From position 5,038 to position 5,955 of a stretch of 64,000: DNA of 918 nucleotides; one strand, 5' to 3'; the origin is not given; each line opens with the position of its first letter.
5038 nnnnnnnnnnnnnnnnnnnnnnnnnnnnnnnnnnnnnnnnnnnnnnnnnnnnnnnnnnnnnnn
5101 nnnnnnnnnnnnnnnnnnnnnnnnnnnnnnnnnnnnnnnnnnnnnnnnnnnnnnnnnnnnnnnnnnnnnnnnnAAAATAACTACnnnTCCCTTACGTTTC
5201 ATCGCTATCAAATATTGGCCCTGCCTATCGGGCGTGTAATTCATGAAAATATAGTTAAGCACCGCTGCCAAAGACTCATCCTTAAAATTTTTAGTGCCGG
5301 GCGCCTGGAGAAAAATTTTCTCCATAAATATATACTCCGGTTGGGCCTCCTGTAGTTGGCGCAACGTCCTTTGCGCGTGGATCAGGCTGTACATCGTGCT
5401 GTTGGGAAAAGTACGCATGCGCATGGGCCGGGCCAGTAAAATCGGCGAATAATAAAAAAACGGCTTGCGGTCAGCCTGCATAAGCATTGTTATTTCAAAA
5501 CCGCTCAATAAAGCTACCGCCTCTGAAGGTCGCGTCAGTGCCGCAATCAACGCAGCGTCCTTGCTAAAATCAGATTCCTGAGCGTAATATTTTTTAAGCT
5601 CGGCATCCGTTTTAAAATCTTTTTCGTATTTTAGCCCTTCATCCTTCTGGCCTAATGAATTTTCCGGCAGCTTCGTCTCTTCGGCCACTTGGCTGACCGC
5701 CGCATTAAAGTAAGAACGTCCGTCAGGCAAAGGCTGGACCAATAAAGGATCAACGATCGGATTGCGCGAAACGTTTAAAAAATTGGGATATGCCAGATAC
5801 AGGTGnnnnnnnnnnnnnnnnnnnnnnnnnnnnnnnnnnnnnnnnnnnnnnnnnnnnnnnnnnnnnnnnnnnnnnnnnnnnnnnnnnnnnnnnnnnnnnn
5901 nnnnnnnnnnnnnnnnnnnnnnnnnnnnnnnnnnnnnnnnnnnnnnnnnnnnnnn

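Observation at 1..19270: Envelope-glycan locus built almost entirely from large polytopic membrane proteins, including a four-gene tandem paralog array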

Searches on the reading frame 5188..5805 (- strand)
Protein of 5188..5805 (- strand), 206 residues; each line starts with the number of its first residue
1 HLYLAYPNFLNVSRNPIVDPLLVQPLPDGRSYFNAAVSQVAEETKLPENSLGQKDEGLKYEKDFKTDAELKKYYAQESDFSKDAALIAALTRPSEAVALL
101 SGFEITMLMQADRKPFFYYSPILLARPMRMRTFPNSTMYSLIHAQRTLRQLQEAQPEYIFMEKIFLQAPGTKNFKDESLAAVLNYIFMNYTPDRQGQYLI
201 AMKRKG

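Call 58: predict_structure(alignment_id=A4)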
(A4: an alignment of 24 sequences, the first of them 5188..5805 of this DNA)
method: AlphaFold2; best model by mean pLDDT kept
length: 206 residues; sequences in the alignment: 24
mean_pLDDT: 88.3   pTM: 0.85
mean pLDDT of the five models: 88.3, 86.8, 86.0, 85.4, 84.3
residues with pLDDT >= 90: 128; 70-90: 62; 50-70: 11; < 50: 5
segments of 3 or more residues with pLDDT < 50: 1-4
pLDDT, mean of each block of 10 residues (from residue 1): 50 75 80 82 90 92 89 93 98 96 96 92 91 89 92 97 85 79 95 98 95
secondary structure, 60 per line:
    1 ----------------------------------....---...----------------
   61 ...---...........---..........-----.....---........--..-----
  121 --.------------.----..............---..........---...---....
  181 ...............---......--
elements in order: H35-38 H67-77 H81-90 E96-100 H104-111 H141-154 E158-162 H163-167 H177-189 E190-195 E199-204
